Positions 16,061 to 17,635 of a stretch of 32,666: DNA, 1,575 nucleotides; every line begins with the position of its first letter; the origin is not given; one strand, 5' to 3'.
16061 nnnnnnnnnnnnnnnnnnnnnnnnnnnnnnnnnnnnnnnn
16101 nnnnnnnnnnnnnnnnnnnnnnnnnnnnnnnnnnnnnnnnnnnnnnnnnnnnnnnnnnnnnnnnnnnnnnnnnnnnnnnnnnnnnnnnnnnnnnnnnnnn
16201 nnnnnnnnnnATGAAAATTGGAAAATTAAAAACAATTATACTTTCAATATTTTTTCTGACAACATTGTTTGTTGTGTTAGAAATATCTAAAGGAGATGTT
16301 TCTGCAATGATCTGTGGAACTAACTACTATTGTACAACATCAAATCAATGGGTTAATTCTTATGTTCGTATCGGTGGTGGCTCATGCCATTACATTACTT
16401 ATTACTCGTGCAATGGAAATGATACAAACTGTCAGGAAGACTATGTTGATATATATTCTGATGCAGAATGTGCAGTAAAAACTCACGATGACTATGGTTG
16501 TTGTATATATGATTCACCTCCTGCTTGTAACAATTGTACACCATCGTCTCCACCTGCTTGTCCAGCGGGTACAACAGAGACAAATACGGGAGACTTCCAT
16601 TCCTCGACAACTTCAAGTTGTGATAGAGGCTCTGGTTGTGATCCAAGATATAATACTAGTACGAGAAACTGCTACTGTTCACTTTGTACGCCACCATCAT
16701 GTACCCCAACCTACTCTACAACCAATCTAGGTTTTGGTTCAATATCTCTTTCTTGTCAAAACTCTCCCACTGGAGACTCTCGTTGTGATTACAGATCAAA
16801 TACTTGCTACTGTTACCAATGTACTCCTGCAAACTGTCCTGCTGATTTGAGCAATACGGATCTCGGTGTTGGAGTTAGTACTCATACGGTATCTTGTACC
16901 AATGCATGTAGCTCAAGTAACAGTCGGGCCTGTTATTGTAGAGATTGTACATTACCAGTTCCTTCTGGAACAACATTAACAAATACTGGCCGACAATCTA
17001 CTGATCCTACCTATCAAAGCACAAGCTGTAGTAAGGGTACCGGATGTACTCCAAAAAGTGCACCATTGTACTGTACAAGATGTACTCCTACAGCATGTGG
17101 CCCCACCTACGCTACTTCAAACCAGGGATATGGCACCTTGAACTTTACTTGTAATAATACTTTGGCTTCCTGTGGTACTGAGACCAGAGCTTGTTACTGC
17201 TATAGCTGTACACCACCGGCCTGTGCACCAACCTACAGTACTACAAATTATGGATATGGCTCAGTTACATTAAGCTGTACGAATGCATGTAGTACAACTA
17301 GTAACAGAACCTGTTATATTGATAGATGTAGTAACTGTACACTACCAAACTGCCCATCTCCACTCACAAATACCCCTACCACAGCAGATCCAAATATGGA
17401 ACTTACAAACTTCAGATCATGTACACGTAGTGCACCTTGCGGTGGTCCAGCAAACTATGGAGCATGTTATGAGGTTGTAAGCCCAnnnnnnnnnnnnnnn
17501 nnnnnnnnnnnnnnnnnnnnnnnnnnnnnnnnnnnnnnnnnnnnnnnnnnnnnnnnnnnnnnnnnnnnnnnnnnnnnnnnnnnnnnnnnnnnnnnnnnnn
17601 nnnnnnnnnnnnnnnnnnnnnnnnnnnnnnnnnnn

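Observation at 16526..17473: Cys/Thr-rich ~45-aa repeat present in 1, 1 and 7 copies: a modular disulfide-stapled stalk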

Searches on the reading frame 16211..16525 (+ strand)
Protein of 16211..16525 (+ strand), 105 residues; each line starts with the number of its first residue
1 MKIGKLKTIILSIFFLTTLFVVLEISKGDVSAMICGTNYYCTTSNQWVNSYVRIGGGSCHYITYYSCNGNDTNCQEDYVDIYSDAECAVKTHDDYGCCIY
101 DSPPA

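Call 34: search_protein_families(library=pfam, proteins=[window:16211-16525:+], max_evalue=10)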
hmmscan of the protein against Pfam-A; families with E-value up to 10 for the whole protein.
window:16211-16525:+ (105 aa): 2 families
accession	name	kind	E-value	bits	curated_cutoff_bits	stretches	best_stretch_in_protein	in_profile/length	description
PF05782.16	ECM1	-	0.02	14.3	25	1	59-104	323-364/514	Extracellular matrix protein 1 (ECM1)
PF20130.4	DUF6520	-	0.89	10.4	25.4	1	40-87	25-77/83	Family of unknown function (DUF6520)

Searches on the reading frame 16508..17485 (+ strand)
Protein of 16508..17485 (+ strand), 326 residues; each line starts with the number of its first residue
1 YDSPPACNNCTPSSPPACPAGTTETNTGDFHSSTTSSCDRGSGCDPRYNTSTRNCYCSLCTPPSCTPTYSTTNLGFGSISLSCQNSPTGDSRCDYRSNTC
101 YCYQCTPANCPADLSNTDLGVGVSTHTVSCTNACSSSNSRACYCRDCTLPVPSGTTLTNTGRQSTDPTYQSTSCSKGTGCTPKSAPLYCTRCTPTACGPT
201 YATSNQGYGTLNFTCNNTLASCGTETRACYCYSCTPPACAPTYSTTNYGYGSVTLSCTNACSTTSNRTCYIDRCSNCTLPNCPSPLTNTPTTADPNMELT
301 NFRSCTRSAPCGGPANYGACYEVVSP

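Call 34: search_protein_families(library=pfam, proteins=[window:16508-17485:+], max_evalue=10)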
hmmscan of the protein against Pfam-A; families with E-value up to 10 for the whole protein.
window:16508-17485:+ (326 aa): 0 families

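Call 43: predict_structure(alignment_id=A3)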
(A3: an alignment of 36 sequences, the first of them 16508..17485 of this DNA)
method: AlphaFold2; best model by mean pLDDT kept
length: 326 residues; sequences in the alignment: 36
mean_pLDDT: 89.5   pTM: 0.57
mean pLDDT of the five models: 89.5, 89.3, 88.3, 86.4, 86.4
residues with pLDDT >= 90: 198; 70-90: 111; 50-70: 15; < 50: 2
segments of 3 or more residues with pLDDT < 50: none
pLDDT, mean of each block of 10 residues (from residue 1): 65 82 85 85 77 88 94 96 85 90 97 98 97 97 98 97 97 98 98 94 95 96 97 93 84 92 93 75 91 82 77 77 81
secondary structure, 60 per line:
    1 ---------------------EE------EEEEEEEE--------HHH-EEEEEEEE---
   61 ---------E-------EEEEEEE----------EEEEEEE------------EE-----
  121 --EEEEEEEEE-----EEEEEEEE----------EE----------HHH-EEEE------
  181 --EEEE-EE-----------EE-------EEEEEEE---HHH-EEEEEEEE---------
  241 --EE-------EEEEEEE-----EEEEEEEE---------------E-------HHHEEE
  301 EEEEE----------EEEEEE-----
elements in order: E30-37 E50-57 E78-84 E95-101 E123-131 E137-144 E171-174 E183-186 E210-216 E224-231 E252-258 E264-271 E298-305 E316-321

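Call 48: fold_search(model_id=the predicted structure, library=pdb)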
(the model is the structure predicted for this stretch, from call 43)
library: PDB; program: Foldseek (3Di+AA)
matches with E <= 10: 25; with E <= 0.001: 0
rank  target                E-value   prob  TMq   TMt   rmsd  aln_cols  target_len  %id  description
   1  7o7q_A                6.4e-01  0.04  0.09  0.03  32.4       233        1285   10  (h-alpha2M)4 trypsin-activated state (released 2022-04-13)
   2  9ba4_A                1.5e+00  0.01  0.07  0.04  39.0       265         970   11  Full-length cross-linked Contactin 2 (CNTN2) (released 2024-07-17)
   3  7o7p_C                1.7e+00  0.02  0.08  0.03  32.9       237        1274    9  (h-alpha2M)4 activated state (released 2022-04-13)
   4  7o7p_A                1.7e+00  0.02  0.08  0.03  32.9       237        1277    9  (h-alpha2M)4 activated state (released 2022-04-13)
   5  9ba5_A                1.7e+00  0.01  0.09  0.06  32.0       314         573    9  Cross-linked Contactin 2 Ig1-Ig6 (released 2024-07-17)
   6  7ko8_C                2.2e+00  0.01  0.07  0.06  47.7       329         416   12  Cryo-EM structure of the mature and infective Mayaro virus (released 2021-04-28)
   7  2yn3_D                2.4e+00  0.02  0.11  0.15  24.8       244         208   10  Structural insight into the giant calcium-binding adhesin SiiE: implications for the adhesion of Salmonella enterica t (released 2013-04-03)
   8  9ijj_4J               2.8e+00  0.01  0.09  0.05  26.1       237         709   12  In situ structure of the central apparatus in mouse sperm axoneme. (released 2025-06-04)
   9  9hqe_A                3.0e+00  0.01  0.09  0.08  34.0       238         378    8  Bacteroides fragilis xenosiderophore-binding lipoprotein XusB (released 2025-09-17)
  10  9ly6_A                3.3e+00  0.01  0.08  0.07  30.9       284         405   10  antibody 20G5 (Fab')2 in complex with human B7-H3 (released 2026-03-04)
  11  7o7n_A                3.5e+00  0.01  0.09  0.03  32.9       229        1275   10  (h-alpha2M)4 semiactivated I state (released 2022-04-13)
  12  6tpw                  3.7e+00  0.01  0.07  0.07  26.9       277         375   13  Crystal structures of FNIII domain one through four of the human leucocyte common antigen-related protein ( LAR) (released 2020-05-13)
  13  2qfg_MODEL_1_A        5.5e+00  0.02  0.12  0.11  17.2       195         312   14  Solution Structure of the N-terminal SCR-1/5 fragment of Complement Factor H. (released 2007-09-25)
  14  7pa6_QQQ              5.5e+00  0.01  0.07  0.09  24.9       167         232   10  JC polyomavirus VP1 in complex with scFv 27C11 (released 2023-02-08)
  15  8a0y_A                6.4e+00  0.01  0.08  0.05  32.3       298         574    8  Crystal structure of mouse contactin 2 immunoglobulin domains (released 2023-11-01)
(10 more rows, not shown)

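Call 52: search_solved_structures(query=window:16508-17485:+, max_evalue=10)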
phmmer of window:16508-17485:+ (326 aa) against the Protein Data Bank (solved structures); distinct sequences matched with E-value up to 10: 0.

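Call 59: fold_search(model_id=the predicted structure, library=viral)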
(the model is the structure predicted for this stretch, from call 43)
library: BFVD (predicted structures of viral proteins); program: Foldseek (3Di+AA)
matches with E <= 10: 64; with E <= 0.001: 0
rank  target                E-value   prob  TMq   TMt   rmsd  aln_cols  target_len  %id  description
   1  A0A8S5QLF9            5.3e-02  0.28  0.16  0.10  38.5       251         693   14  S-layer homology domain (Fragment) [Podoviridae sp. ctdRZ1]
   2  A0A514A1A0            3.9e-01  0.03  0.08  0.03  40.8       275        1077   10  Uncharacterized protein [Aeromonas phage LAh10]
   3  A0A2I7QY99            4.3e-01  0.03  0.07  0.07  28.6       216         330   12  (no name in the UniProt tables at hand)
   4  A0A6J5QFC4            5.0e-01  0.03  0.09  0.06  50.0       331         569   17  Collagen triple helix repeat [uncultured Caudovirales phage]
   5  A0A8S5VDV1            5.3e-01  0.08  0.12  0.10  23.3       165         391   13  Tail fiber protein [Siphoviridae sp. ctClL93]
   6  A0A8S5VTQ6            5.6e-01  0.05  0.12  0.11  29.4       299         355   10  (no name in the UniProt tables at hand)
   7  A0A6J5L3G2            6.9e-01  0.02  0.08  0.03  32.6       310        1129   14  Bacteriophage lambda, Stf, side tail fibre-repeat-2 [uncultured Caudovirales phage]
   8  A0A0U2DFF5            7.2e-01  0.02  0.08  0.07  37.1       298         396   14  BIG2 domain-containing protein [Escherichia phage APECc02]
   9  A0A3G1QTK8            1.4e+00  0.01  0.07  0.04  32.1       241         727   11  Putative cellulase or glycoside hydrolase [Erwinia phage phiEaP8]
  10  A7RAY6                1.6e+00  0.01  0.08  0.03  40.7       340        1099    9  (no name in the UniProt tables at hand)
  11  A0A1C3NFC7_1          1.9e+00  0.02  0.10  0.06  19.3       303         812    8  (no name in the UniProt tables at hand)
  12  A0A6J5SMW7            2.1e+00  0.02  0.09  0.03  25.2       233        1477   13  Collagen triple helix repeat [uncultured Caudovirales phage]
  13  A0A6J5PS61            3.4e+00  0.01  0.11  0.06  37.9       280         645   15  Uncharacterized protein [uncultured Caudovirales phage]
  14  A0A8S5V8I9            3.6e+00  0.01  0.09  0.07  31.9       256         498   10  BACON domain-containing protein [Siphoviridae sp. cttma3]
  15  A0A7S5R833            3.7e+00  0.01  0.11  0.06  29.8       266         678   10  Uncharacterized protein [Rhizobium phage RHph_N38]
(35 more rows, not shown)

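Call 61: search_protein_families(library=ncbifam, proteins=[window:16508-17485:+], max_evalue=1)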
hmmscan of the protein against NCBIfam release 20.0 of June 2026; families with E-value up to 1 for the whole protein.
window:16508-17485:+ (326 aa): 0 families

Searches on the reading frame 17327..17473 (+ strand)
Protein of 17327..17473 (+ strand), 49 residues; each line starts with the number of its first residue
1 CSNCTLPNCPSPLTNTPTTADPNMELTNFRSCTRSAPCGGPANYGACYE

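Call 20: search_protein_representatives(alignment_id=A1)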
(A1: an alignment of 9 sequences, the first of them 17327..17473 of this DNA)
Query: 9 sequences, 44 profile positions. Proteins with E-value up to 0.001 (for the whole library): 20; up to 1e-10: 6; up to 1e-30: 0. The best 20 are listed.
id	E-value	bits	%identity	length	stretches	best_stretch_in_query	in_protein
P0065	9.2e-26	106.3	-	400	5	1-44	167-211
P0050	2.6e-25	104.8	-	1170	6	1-44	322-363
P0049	7.8e-25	103.3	-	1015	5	1-44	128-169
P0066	3.6e-15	72.4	-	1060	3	1-44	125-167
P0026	3.9e-13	65.9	-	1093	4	1-44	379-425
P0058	3.3e-11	59.7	-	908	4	1-44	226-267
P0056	3.6e-10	56.3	-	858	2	1-44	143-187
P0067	1.7e-09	54.2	-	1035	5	3-44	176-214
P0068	5.2e-09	52.7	-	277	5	7-27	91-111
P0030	2.6e-08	50.4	-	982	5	1-44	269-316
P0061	1.9e-06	44.5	-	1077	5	1-44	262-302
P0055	3.2e-06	43.7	-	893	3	2-44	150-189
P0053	5.7e-06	42.9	-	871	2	1-44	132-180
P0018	9.6e-06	42.2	-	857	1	1-44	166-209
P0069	2.5e-05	40.9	-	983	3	1-44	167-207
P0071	1.5e-04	38.4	-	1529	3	1-44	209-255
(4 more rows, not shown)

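Call 51: search_solved_structures(query=A1, max_evalue=10)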
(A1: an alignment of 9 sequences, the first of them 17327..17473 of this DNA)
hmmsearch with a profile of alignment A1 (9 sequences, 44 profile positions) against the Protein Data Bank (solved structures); distinct sequences matched with E-value up to 10: 0.

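Call 56: search_protein_families(library=pfam, proteins=[P0066, P0071], max_evalue=0.1)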
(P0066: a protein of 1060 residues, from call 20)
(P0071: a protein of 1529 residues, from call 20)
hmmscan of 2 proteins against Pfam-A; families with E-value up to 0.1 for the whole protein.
P0066 (1060 aa): 0 families

P0071 (1529 aa): 1 family
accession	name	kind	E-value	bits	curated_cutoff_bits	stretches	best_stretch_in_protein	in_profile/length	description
PF21722.4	Gly_rich_2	-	2.9e-12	47.5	24.3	1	977-1212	5-225/226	Glycine-rich domain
